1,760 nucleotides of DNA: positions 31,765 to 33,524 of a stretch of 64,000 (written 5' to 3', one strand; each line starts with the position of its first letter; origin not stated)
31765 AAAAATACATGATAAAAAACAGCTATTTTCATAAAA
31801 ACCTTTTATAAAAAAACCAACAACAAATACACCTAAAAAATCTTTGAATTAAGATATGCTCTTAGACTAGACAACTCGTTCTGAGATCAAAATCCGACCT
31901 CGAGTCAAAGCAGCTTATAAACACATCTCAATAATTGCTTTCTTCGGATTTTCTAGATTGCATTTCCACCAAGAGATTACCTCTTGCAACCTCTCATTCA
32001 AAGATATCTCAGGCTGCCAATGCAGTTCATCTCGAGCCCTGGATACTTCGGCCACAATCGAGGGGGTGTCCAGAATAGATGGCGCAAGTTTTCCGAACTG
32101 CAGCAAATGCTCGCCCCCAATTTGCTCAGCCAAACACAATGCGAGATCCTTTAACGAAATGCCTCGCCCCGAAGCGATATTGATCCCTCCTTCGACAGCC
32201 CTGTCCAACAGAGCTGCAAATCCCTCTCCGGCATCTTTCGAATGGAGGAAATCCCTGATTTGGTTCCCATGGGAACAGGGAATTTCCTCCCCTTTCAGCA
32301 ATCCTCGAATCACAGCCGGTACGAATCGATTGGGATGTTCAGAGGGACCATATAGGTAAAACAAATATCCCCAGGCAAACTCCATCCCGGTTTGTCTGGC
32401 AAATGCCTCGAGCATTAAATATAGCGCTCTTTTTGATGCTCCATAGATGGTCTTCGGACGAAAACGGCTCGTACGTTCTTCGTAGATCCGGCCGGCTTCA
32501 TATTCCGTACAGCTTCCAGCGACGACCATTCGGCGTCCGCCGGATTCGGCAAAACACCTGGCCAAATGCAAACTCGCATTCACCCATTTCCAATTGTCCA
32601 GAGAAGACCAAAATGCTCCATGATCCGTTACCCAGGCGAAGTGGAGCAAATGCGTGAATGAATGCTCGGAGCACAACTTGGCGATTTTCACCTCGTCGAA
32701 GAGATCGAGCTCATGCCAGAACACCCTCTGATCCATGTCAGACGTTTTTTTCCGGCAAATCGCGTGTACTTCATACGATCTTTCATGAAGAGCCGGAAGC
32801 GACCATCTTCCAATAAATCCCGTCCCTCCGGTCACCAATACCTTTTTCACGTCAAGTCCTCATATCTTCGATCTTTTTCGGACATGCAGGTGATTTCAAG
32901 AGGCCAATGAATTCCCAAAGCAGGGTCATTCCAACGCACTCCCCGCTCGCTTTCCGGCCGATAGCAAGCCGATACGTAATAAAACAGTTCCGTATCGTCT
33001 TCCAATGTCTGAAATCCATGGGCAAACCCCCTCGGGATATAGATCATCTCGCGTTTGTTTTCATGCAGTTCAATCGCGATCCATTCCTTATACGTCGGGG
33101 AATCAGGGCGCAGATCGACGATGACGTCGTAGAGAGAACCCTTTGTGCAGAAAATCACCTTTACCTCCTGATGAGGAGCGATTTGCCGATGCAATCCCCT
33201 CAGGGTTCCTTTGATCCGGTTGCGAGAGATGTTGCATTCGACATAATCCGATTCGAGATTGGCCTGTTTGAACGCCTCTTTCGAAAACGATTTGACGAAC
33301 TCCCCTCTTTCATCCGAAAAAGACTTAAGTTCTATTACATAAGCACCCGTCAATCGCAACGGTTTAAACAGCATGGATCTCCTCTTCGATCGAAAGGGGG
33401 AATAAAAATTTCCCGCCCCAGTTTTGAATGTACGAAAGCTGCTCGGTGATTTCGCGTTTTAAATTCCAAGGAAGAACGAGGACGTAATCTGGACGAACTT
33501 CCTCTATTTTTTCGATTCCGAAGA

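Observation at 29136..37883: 8.7-kb glycan-biosynthesis island adjacent to tRNA-Arg(CCT) in a lineage expected to have rough LPS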

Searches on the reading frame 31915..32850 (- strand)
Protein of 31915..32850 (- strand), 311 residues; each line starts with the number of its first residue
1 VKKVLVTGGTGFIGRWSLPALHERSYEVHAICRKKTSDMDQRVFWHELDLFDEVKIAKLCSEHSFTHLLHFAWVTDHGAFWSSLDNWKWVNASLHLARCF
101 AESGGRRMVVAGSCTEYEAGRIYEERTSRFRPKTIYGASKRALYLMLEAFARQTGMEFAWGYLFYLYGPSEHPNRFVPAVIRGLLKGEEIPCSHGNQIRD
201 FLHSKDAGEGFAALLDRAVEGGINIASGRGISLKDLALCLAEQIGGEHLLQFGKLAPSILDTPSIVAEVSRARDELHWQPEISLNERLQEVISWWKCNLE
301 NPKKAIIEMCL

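Call 5: search_protein_families(library=pfam, proteins=[window:31915-32850:-], max_evalue=0.01)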
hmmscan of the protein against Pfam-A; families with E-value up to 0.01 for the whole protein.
window:31915-32850:- (311 aa): 3 families
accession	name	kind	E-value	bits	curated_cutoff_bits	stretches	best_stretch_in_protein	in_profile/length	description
PF01370.27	Epimerase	-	2.7e-42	145.3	20.9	1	4-224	1-238/240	NAD dependent epimerase/dehydratase family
PF16363.11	GDP_Man_Dehyd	-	5e-25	89.1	27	1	5-290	1-331/332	GDP-mannose 4,6 dehydratase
PF04321.23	RmlD_sub_bind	-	3.3e-05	23.5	27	1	3-143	2-132/287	RmlD substrate binding domain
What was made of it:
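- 31915..32850 (-): Extended-SDR NDP-sugar oxidoreductase, the presumed 4-ketoreductase. Matches Pfam Epimerase at 2.7e-42 (call 5).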

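Call 6: search_protein_families(library=ncbifam, proteins=[window:31915-32850:-], max_evalue=0.01)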
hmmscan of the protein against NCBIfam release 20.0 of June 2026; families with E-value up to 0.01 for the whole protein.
window:31915-32850:- (311 aa): 22 families
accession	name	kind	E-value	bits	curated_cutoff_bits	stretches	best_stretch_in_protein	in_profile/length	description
TIGR01181.1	dTDP_gluc_dehyt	equivalog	1.3e-21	77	365.1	1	125-298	140-314/321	dTDP-glucose 4,6-dehydratase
TIGR01179.1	galE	equivalog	5.8e-20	71.4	262.3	2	3-155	1-165/332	UDP-glucose 4-epimerase GalE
TIGR04180.1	EDH_00030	hypoth_equivalog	1.4e-12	47.4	475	1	4-282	1-296/297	NAD-dependent 4,6-dehydratase LegB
TIGR02197.1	heptose_epim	equivalog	1.5e-11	44.1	274.6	1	4-294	1-312/316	ADP-glyceromanno-heptose 6-epimerase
NF007956.0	PRK10675.1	subfamily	9.5e-11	41.4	394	2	186-295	218-329/338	UDP-glucose 4-epimerase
NF007490.0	PRK10084.1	subfamily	2.1e-10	40.2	649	1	120-210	152-242/361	dTDP-glucose 4,6-dehydratase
NF007582.0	PRK10217.1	equivalog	4.6e-09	35.8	698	1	126-209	150-234/355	dTDP-glucose 4,6-dehydratase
TIGR02622.1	CDP_4_6_dhtase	equivalog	1.5e-08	34.2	278.45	1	174-301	200-336/352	CDP-glucose 4,6-dehydratase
NF047922.1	GDPFucSynFcl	equivalog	3e-08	33.5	500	1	136-296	134-302/308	GDP-L-fucose synthase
TIGR01777.1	yfcH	hypoth_equivalog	3.4e-07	30.1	207.35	1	4-42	1-39/292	TIGR01777 family oxidoreductase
NF058621.1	DiazavRedAvaA7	equivalog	5.9e-07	29.4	400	1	3-281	2-293/304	3-diazoavenalumate denitrifying reductase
NF043036.1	ErythonDh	equivalog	1.7e-05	24.2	325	1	3-204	2-221/321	D-erythronate dehydrogenase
TIGR01472.1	gmd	equivalog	4.2e-05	22.9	415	0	2-43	1-42/342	GDP-mannose 4,6-dehydratase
NF042422.1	oxyalk_red_OleD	equivalog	5.6e-05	22.7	580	1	3-89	2-84/329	2-alkyl-3-oxoalkanoate reductase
NF008872.0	PRK11908.1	equivalog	7.1e-05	22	294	0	264-305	304-345/349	bifunctional UDP-4-keto-pentose/UDP-xylose synthase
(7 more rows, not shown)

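Call 52: search_solved_structures(query=window:31915-32850:-, max_evalue=1e-10)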
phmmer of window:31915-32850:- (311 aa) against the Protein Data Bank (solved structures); distinct sequences matched with E-value up to 1e-10: 21.
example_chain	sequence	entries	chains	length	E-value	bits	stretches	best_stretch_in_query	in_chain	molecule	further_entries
6kv9_A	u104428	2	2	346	2.9e-20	75.7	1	4-302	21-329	MoeE5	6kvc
4zrm_A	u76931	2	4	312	5.9e-19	71.5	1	3-300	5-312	UDP-glucose 4-epimerase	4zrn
3vps_A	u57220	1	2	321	2.1e-16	63.1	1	3-246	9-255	NAD-dependent epimerase/dehydratase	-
2pk3_A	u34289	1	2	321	7.8e-15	57.9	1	3-294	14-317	GDP-6-deoxy-D-lyxo-4-hexulose reductase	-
1kep_A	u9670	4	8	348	1.1e-14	57.5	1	128-299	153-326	dTDP-D-glucose 4,6-dehydratase | DTDP-GLUCOSE 4,6-DEHYDRATASE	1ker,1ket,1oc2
4gll_A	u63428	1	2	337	3.8e-14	55.7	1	2-300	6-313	UDP-glucuronic acid decarboxylase 1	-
2b69_A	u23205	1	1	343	4.4e-14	55.5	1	2-300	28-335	UDP-glucuronate decarboxylase 1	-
4m55_A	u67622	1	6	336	1.9e-13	53.4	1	2-300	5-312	UDP-glucuronic acid decarboxylase 1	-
1r66_A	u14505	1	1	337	2e-13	53.3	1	76-298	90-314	TDP-glucose-4,6-dehydratase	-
1r6d_A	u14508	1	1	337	2.1e-13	53.2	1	76-298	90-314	TDP-glucose-4,6-dehydratase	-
4lk3_A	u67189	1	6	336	2.6e-13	52.9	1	2-300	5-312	UDP-glucuronic acid decarboxylase 1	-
6dnt_A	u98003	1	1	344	4.8e-13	52.1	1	2-298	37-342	NAD-dependent epimerase/dehydratase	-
2p5u_A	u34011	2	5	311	1.8e-12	50.2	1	3-289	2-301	UDP-glucose 4-epimerase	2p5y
6bwl_A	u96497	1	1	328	1.3e-11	47.4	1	3-307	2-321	Pal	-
7ll6_A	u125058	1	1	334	2.6e-11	46.3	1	134-295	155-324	GDP-L-fucose synthase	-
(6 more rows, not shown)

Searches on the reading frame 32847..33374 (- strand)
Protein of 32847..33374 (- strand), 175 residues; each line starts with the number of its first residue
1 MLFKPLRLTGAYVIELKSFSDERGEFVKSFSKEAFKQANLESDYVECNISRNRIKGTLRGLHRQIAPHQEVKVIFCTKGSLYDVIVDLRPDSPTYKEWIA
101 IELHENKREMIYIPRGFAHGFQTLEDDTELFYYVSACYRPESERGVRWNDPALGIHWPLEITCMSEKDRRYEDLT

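Call 5: search_protein_families(library=pfam, proteins=[window:32847-33374:-], max_evalue=0.01)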
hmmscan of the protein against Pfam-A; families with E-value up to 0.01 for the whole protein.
window:32847-33374:- (175 aa): 1 family
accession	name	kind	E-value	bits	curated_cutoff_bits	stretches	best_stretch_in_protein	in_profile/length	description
PF00908.23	dTDP_sugar_isom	-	6.8e-62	208.6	27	1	6-174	2-166/168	dTDP-4-dehydrorhamnose 3,5-epimerase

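Call 6: search_protein_families(library=ncbifam, proteins=[window:32847-33374:-], max_evalue=0.01)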
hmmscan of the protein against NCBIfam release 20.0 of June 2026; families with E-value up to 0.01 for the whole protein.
window:32847-33374:- (175 aa): 1 family
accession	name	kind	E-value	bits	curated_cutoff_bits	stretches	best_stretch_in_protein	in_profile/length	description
TIGR01221.1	rmlC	equivalog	6.7e-53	179.1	155.75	1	6-173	5-171/176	dTDP-4-dehydrorhamnose 3,5-epimerase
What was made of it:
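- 32847..33374 (-): RmlC-family NDP-4-keto-6-deoxyhexose 3,5-epimerase. Scores 179 bits against TIGR01221, above the cut-off of 155.75 (call 6).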

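Call 54: search_solved_structures(query=window:32847-33374:-, max_evalue=1e-10)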
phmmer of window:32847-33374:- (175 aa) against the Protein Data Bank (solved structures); distinct sequences matched with E-value up to 1e-10: 37.
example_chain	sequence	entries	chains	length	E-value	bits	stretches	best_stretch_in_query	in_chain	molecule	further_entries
7pvi_AAA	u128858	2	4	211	2.4e-41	144.5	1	6-169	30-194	dTDP-4-dehydrorhamnose 3,5-epimerase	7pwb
9j9q_A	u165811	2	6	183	2.5e-39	137.9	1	6-174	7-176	dTDP-4-dehydrorhamnose 3,5-epimerase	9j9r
9j9s_A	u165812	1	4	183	2.6e-39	137.8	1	6-174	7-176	dTDP-4-dehydrorhamnose 3,5-epimerase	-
9j9u_A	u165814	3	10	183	3.1e-39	137.6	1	6-174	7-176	dTDP-4-dehydrorhamnose 3,5-epimerase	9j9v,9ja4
23ef_A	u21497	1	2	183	8.5e-39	136.2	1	6-174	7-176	dTDP-4-dehydrorhamnose 3,5-epimerase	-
9kyn_A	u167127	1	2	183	8.6e-39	136.1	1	6-174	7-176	dTDP-4-dehydrorhamnose 3,5-epimerase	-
1ep0_A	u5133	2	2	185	1.1e-38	135.7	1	6-174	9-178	DTDP-6-DEOXY-D-XYLO-4-HEXULOSE 3,5-EPIMERASE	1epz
9j9t_A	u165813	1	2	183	1.6e-38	135.2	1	6-174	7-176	dTDP-4-dehydrorhamnose 3,5-epimerase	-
23eg_A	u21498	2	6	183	2.6e-38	134.6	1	6-174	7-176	dTDP-4-dehydrorhamnose 3,5-epimerase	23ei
9uyw_A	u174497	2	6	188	2.8e-38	134.5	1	6-174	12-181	dTDP-4-dehydrorhamnose 3,5-epimerase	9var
3ryk_A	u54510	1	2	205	1.1e-37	132.5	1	7-169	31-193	dTDP-4-dehydrorhamnose 3,5-epimerase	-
1dzr_A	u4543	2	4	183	1.9e-35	125.3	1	10-168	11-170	DTDP-4-DEHYDRORHAMNOSE 3,5-EPIMERASE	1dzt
5buv_A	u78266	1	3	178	5.5e-35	123.8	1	5-171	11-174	Putative epimerase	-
1rtv_A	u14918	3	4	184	9.6e-35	123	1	9-170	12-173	dTDP-4-dehydrorhamnose 3,5-epimerase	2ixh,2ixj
2ixi_A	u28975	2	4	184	1e-34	122.9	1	9-170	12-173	DTDP-4-DEHYDRORHAMNOSE 3,5-EPIMERASE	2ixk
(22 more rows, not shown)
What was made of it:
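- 32847..33374 (-): Matches PDB RmlC structures at E 2e-41 (call 54).
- On RmlC-type 3,5-epimerase (TIGR01221): PDB RmlC structures match at E 2e-41 (call 54).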
